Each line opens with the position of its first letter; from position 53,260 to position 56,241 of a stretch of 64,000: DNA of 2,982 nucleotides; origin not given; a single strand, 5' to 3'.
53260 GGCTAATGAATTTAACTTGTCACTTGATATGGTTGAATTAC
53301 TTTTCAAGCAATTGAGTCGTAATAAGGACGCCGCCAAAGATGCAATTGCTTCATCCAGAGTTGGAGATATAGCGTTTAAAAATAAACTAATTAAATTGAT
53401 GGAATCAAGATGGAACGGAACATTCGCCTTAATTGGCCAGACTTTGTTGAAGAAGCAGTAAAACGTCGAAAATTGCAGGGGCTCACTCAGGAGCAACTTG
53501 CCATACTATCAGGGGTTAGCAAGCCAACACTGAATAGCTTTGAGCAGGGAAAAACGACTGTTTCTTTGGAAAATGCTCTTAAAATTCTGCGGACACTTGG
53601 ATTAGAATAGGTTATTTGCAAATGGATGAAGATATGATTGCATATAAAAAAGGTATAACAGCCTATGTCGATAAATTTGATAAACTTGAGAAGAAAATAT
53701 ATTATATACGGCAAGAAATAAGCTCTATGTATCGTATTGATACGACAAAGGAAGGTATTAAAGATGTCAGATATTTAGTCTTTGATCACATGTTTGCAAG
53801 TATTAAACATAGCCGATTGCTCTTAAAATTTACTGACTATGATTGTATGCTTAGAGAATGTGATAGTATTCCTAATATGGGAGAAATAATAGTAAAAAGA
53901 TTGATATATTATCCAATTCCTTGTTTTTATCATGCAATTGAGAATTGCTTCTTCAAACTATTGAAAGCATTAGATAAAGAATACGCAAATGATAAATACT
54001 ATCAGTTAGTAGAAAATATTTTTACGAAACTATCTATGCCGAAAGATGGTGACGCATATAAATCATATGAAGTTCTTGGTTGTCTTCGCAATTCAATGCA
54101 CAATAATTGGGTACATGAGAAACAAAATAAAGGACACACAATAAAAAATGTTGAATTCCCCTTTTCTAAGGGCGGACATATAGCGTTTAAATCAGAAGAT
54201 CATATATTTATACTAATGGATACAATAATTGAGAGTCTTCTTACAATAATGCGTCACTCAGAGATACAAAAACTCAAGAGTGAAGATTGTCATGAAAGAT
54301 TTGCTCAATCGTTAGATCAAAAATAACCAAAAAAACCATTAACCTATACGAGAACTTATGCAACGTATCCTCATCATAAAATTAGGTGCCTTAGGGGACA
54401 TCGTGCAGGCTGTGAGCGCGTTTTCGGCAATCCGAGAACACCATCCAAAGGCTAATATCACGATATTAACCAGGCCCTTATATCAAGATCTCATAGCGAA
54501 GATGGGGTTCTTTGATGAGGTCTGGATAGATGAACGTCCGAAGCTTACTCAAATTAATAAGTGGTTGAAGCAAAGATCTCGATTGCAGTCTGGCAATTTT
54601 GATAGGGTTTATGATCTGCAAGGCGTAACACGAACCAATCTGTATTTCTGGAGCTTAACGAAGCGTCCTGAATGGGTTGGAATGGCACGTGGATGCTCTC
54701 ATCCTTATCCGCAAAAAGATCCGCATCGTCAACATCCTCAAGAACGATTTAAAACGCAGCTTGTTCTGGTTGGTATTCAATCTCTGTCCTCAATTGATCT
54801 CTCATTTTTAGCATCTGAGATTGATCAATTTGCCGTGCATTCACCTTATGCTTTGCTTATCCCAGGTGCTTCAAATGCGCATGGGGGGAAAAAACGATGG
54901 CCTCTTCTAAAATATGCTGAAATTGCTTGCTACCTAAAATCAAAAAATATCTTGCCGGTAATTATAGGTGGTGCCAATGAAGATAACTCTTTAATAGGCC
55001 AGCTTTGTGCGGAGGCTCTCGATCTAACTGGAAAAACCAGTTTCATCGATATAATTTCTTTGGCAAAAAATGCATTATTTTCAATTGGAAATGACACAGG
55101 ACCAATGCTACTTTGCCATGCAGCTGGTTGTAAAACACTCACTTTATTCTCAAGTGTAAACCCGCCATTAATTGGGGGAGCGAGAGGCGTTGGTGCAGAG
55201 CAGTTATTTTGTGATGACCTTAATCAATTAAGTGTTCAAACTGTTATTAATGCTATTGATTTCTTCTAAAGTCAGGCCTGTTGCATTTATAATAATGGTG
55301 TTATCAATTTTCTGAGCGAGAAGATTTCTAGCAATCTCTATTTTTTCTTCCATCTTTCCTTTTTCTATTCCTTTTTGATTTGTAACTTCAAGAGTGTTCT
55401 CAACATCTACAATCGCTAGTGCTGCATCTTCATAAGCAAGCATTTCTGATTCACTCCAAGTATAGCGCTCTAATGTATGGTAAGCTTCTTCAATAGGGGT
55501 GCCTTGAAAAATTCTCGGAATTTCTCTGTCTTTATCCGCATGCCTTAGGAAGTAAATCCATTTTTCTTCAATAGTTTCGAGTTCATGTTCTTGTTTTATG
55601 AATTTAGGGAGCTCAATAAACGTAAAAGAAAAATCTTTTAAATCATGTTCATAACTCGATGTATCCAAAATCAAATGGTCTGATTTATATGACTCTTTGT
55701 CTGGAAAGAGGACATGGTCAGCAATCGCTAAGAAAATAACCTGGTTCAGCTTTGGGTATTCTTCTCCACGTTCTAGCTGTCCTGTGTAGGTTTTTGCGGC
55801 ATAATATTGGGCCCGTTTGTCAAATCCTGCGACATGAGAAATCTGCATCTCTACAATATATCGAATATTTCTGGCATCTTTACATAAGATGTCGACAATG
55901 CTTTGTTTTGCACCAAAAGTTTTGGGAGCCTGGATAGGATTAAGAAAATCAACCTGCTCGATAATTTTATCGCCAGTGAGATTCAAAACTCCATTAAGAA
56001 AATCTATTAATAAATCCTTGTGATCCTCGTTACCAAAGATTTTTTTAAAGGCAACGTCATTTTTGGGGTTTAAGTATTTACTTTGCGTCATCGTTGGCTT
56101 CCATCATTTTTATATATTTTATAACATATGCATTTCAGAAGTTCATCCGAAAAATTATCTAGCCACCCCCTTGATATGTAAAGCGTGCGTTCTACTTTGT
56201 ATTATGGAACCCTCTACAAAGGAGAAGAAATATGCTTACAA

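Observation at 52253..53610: HipA-like kinase with a reversed, overlapping gene order: the HTH partner is downstream and starts inside the kinase gene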

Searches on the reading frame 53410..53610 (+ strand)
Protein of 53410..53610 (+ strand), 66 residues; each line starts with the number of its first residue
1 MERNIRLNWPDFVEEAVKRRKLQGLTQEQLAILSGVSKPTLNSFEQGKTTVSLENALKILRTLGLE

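Call 3: search_protein_families(library=pfam, proteins=[window:53410-53610:+], max_evalue=0.01)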
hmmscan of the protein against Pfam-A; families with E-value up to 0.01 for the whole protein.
window:53410-53610:+ (66 aa): 5 families
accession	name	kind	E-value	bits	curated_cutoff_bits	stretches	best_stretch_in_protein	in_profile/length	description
PF01381.28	HTH_3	-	1.1e-13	51.4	23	1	18-65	3-50/55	Helix-turn-helix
PF13560.12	HTH_31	-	3e-08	34.3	27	1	19-65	9-56/64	Helix-turn-helix domain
PF13443.12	HTH_26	-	2e-05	25.2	22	1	22-65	8-52/63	Cro/C1-type HTH DNA-binding domain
PF12844.13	HTH_19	-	0.00095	19.5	30.2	1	20-65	8-53/64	Helix-turn-helix domain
PF13744.12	HTH_37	-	0.0017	18.5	27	1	19-65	26-73/80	Helix-turn-helix domain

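Call 4: search_protein_families(library=ncbifam, proteins=[window:53410-53610:+], max_evalue=0.01)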
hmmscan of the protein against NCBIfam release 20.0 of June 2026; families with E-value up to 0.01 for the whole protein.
window:53410-53610:+ (66 aa): 12 families
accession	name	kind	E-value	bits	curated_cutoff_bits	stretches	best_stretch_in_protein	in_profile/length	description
TIGR03070.1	couple_hipB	subfamily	4.7e-15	55.3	71.65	1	17-66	8-57/58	type II toxin-antitoxin system Y4mF family antitoxin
NF041951.1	phage_RstR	subfamily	1e-06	29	80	1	13-63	4-54/108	RstR family transcriptional repressor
NF038310.1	lysogeny_AimR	equivalog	2e-05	23.8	70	1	21-63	6-48/365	AimR family lysis-lysogeny pheromone receptor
NF007271.0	PRK09726.1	equivalog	2.8e-05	24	79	1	20-65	21-66/88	type II toxin-antitoxin system antitoxin HipB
NF047948.1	male_kill_WMK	equivalog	5.7e-05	22.7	300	1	18-64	169-215/300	WO male-killing family protein Wmk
TIGR03830.1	CxxCG_CxxCG_HTH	subfamily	0.00022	21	61.8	1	18-60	72-116/127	type II TA system antitoxin MqsA family protein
NF006015.0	PRK08154.1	subfamily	0.00029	20.1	204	1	18-64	37-83/314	anaerobic benzoate catabolism transcriptional regulator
NF003162.0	PRK04140.1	equivalog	0.00032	19.8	263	1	18-63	133-178/317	transcriptional regulator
NF007408.0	PRK09943.1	equivalog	0.00078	19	211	1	17-65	13-61/185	HTH-type transcriptional regulator PuuR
NF040522.1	VC1465_fam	subfamily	0.0014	18.7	70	1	19-61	4-45/111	VC1465 family Xer recombination activation factor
NF041493.1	MobT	equivalog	0.0016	17.3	600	1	18-62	3-47/383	MobT family relaxase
TIGR02607.1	antidote_HigA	equivalog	0.0024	17.7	47.7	1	18-64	12-60/81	HigA family addiction module antitoxin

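Call 47: search_protein_families(library=padloc, proteins=[window:53410-53610:+], max_evalue=0.01)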
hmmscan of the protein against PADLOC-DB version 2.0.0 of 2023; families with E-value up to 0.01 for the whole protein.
window:53410-53610:+ (66 aa): 15 families
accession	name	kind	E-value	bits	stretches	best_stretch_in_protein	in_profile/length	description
PDLC03664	Control_protein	-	3.2e-07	28.7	1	19-65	21-67/74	control protein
PDLC03665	Control_protein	-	5.3e-07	27.8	1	18-65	15-63/77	control protein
PDLC02926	HTH_VI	-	1.6e-06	26.3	1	19-55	9-45/92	-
PDLC03669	Control_protein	-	7.5e-05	21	1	19-53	17-51/96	control protein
PDLC04142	capH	-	7.6e-05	21.7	1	18-64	13-59/103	capH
PDLC03953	RmrA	-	0.00031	18.1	1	16-61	10-55/373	-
PDLC03949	RmrA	-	0.00077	16.4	1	20-64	11-55/363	-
PDLC03671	Control_protein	-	0.00096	17.3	1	16-57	19-60/84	control protein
PDLC03944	RmrA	-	0.0013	15.9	1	19-64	14-59/384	-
PDLC03947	RmrA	-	0.0017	15.3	1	13-64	12-64/383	-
PDLC03951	RmrA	-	0.0018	15.3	1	18-63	15-60/400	-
PDLC03667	Control_protein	-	0.0033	15.7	1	18-58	8-52/101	control protein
PDLC03666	Control_protein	-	0.005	15.3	1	19-63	14-58/77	control protein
PDLC03952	RmrA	-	0.008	13.1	1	9-62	23-73/395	-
PDLC03954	RmrA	-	0.0085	13.1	1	18-64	17-63/380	-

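Call 48: search_protein_families(library=phrogs, proteins=[window:53410-53610:+], max_evalue=0.01)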
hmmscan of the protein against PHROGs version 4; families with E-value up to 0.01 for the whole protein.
window:53410-53610:+ (66 aa): 18 families
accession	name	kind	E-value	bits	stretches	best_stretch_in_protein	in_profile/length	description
phrog_1373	-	transcription regulation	6.4e-09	37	1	12-65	64-117/166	transcriptional regulator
phrog_8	-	transcription regulation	2.6e-08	34.7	1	18-59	83-124/346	transcriptional regulator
phrog_3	-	transcription regulation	9.8e-08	33.2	1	18-64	95-138/430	transcriptional repressor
phrog_5823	-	transcription regulation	1.6e-07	31.9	1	18-65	13-61/404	transcriptional regulator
phrog_2439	-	transcription regulation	4.5e-06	26.8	1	20-64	16-60/367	transcriptional regulator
phrog_2104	-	unknown function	5.4e-06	27.5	1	17-50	44-78/103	-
phrog_4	-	transcription regulation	1.1e-05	25.7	1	16-64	140-185/400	transcriptional repressor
phrog_7241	-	transcription regulation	1.2e-05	26.3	1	19-65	69-115/122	transcriptional regulator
phrog_2339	-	DNA, RNA and nucleotide metabolism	1.2e-05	26.2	1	18-65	32-80/98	HTH DNA binding protein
phrog_1124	-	transcription regulation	1.2e-05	25.9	1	13-60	9-56/177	transcriptional regulator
phrog_1728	-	transcription regulation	7.6e-05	22.8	1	14-63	6-55/380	transcriptional regulator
phrog_6831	-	transcription regulation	0.0014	19.5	1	13-58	7-53/68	transcriptional regulator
phrog_147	-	transcription regulation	0.0015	19.9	1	20-60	13-54/100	transcriptional regulator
phrog_2328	-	transcription regulation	0.0021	18.8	1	20-59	24-63/128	transcriptional repressor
phrog_725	-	transcription regulation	0.0023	18.8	1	19-66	20-64/101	CII-like regulator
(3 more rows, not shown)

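Call 56: find_homologous_proteins(query=window:53410-53607:+, max_evalue=0.00001)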
Query window:53410-53607:+ (66 aa): 467 proteins with E <= 0.00001 among 468 candidates; the best 120 are listed.
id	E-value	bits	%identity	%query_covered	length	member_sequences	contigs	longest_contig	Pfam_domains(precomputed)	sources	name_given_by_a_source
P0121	4.7e-34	132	100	100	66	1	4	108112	PF01381.29,PF13560.13,PF13443.13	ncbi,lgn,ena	-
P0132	4.9e-32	126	94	100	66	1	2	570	PF01381.29,PF13560.13,PF13443.13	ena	-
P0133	7.9e-29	115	85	100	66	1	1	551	PF01381.29,PF13560.13,PF13443.13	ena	-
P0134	1.0e-28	115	85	100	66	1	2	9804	PF12844.14,PF01381.29,PF13560.13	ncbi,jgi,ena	jgi:transcriptional regulator with XRE-family HTH domain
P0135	1.5e-28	115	83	100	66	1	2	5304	PF12844.14,PF01381.29,PF13560.13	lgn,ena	-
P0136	2.0e-28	114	82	100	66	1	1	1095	PF01381.29,PF13560.13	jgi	-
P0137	3.1e-28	114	82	100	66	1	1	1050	PF12844.14,PF01381.29,PF13560.13,PF13443.13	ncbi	-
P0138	3.1e-28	114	82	100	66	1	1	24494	PF12844.14,PF01381.29,PF13560.13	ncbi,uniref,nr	ncbi:helix-turn-helix domain-containing protein [Candidatus Paracaedibacter symbiosus]|uniref:helix-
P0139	4.9e-28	113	83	100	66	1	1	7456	PF01381.29,PF13560.13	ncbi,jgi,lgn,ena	jgi:transcriptional regulator with XRE-family HTH domain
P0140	6.2e-28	113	80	100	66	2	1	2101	PF01381.29,PF13560.13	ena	-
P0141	7.5e-28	112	85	98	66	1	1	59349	PF01381.29,PF13560.13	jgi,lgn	jgi:transcriptional regulator with XRE-family HTH domain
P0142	1.5e-27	111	82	100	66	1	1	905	PF01381.29,PF13560.13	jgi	jgi:transcriptional regulator with XRE-family HTH domain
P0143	2.4e-27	111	83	98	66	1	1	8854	PF01381.29,PF13560.13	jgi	jgi:transcriptional regulator with XRE-family HTH domain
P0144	2.5e-27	111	86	98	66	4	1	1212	PF01381.29,PF13560.13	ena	-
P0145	3.3e-27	110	80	100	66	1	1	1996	PF01381.29,PF13560.13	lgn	-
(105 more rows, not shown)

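Call 78: predict_structure(alignment_id=A2)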
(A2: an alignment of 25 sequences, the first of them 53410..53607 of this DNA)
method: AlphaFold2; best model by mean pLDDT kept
length: 66 residues; sequences in the alignment: 25
mean_pLDDT: 82.1   pTM: 0.67
mean pLDDT of the five models: 82.1, 81.1, 79.9, 79.7, 79.0
residues with pLDDT >= 90: 21; 70-90: 33; 50-70: 12; < 50: 0
segments of 3 or more residues with pLDDT < 50: none
pLDDT, mean of each block of 10 residues (from residue 1): 60 87 91 90 78 84 83
secondary structure, 60 per line:
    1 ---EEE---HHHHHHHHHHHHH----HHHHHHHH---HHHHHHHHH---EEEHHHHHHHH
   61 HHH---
elements in order: E4-6 H10-22 H27-34 H38-46 E50-52 H53-63

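Call 80: search_solved_structures(query=A2, max_evalue=0.001, show_alignments=0)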
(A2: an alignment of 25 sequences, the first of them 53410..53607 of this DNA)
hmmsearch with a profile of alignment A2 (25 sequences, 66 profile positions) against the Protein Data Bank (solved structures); distinct sequences matched with E-value up to 0.001: 12.
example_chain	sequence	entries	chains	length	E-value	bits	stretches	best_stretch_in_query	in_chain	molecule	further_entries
6af3_B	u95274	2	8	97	6.2e-09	38.9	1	12-64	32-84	HigA antitoxin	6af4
8ezt_A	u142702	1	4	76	3.9e-08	36.4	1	20-65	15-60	HipB(Lp)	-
4pu3_D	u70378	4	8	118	2.5e-06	30.6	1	18-66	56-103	Toxin-antitoxin system antidote transcriptional repressor Xre family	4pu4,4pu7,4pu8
9u9g_A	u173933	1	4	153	4e-06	29.9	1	20-66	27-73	XRE family transcriptional regulator, HipB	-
2xiu_A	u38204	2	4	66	4.6e-05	26.5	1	20-61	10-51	CYLR2 | CYLR2 SYNONYM CYTOLYSIN REPRESSOR 2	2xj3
1utx_A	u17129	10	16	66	5e-05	26.4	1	20-61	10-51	CYLR2 | cytolysin regulator 2 | PUTATIVE TRANSCRIPTION REGULATOR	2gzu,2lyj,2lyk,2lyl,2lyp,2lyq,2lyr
9k3w_A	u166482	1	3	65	6.1e-05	26.1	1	20-65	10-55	Transcriptional regulator, PbsX family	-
4yba_A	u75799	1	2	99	0.0002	24.5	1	20-48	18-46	Regulatory protein C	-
2l49_A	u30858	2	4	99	0.00023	24.3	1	14-62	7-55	C protein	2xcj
8tac_A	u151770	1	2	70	0.00047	23.3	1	14-52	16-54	DBP48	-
2b5a_A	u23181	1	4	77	0.00081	22.5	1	18-63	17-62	C.BclI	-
4yg1_A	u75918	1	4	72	0.00096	22.3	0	19-65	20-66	Antitoxin HipB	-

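Call 82: fold_search(model_id=the predicted structure, library=pdb)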
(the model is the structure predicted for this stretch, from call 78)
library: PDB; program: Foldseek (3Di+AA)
matches with E <= 10: 610; with E <= 0.001: 0
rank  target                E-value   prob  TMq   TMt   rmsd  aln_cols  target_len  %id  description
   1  8ezt_B                1.5e-03  1.00  0.81  0.76   1.8        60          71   33  Crystal structure of HipB(Lp) from Legionella pneumophila (released 2023-09-27)
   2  9u9g_B                1.8e-03  1.00  0.78  0.68   1.3        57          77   35  Crystal structure of antitoxin HipB from Pseudomonas fluorescens 2P24 (released 2026-04-01)
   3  9u9g_C                2.0e-03  1.00  0.79  0.62   1.2        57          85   35  Crystal structure of antitoxin HipB from Pseudomonas fluorescens 2P24 (released 2026-04-01)
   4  8ezt_C                2.1e-03  1.00  0.75  0.71   1.3        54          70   37  Crystal structure of HipB(Lp) from Legionella pneumophila (released 2023-09-27)
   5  2b5a_B                2.2e-03  1.00  0.74  0.66   4.7        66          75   30  C.BclI, Control Element of the BclI Restriction-Modification System (released 2006-01-03)
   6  9u9g_A                2.5e-03  1.00  0.79  0.67   1.3        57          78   35  Crystal structure of antitoxin HipB from Pseudomonas fluorescens 2P24 (released 2026-04-01)
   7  1y7y_B                2.5e-03  1.00  0.73  0.73   1.5        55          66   38  High-resolution crystal structure of the restriction-modification controller protein C.AhdI from Aeromonas hydrophila (released 2005-02-22)
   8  2b5a_A                3.1e-03  1.00  0.74  0.65   4.9        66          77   30  C.BclI, Control Element of the BclI Restriction-Modification System (released 2006-01-03)
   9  8ezt_A                3.8e-03  1.00  0.77  0.74   1.0        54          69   37  Crystal structure of HipB(Lp) from Legionella pneumophila (released 2023-09-27)
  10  1y7y_A                4.1e-03  1.00  0.75  0.72   2.1        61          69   34  High-resolution crystal structure of the restriction-modification controller protein C.AhdI from Aeromonas hydrophila (released 2005-02-22)
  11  4pu7_B                5.1e-03  1.00  0.81  0.84   1.7        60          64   38  Shewanella oneidensis Toxin Antitoxin System Antitoxin Protein HipB Resolution 1.85 (released 2014-08-06)
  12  2b5a_C                5.3e-03  1.00  0.74  0.65   4.9        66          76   30  C.BclI, Control Element of the BclI Restriction-Modification System (released 2006-01-03)
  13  4pu4_D                7.9e-03  1.00  0.78  0.66   1.0        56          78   38  Shewanella oneidensis MR-1 Toxin Antitoxin System HipA, HipB and its operator DNA complex (space group P21) (released 2014-08-06)
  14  4pu7_A                8.3e-03  1.00  0.81  0.76   1.7        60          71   38  Shewanella oneidensis Toxin Antitoxin System Antitoxin Protein HipB Resolution 1.85 (released 2014-08-06)
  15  3dnv_B                8.8e-03  1.00  0.76  0.71   1.5        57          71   28  MDT Protein (released 2009-01-27)
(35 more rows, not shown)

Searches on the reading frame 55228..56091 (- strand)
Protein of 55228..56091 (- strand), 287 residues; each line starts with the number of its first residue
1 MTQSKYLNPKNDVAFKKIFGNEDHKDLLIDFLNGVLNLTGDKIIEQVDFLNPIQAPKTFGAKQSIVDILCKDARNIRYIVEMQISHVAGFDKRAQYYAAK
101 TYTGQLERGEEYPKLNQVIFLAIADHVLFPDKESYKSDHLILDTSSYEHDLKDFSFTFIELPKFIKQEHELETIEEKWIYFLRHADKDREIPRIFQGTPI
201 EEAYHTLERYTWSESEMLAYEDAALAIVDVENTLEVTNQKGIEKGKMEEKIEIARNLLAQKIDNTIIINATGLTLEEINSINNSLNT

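Call 3: search_protein_families(library=pfam, proteins=[window:55228-56091:-], max_evalue=0.01)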
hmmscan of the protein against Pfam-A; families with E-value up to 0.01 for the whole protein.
window:55228-56091:- (287 aa): 1 family
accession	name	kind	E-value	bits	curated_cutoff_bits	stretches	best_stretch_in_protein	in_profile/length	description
PF12784.13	PDDEXK_2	-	2.4e-52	178.4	27.4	1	9-235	1-227/229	PD-(D/E)XK nuclease family transposase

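Call 47: search_protein_families(library=padloc, proteins=[window:55228-56091:-], max_evalue=0.01)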
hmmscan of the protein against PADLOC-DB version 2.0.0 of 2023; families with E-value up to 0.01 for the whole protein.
window:55228-56091:- (287 aa): 0 families
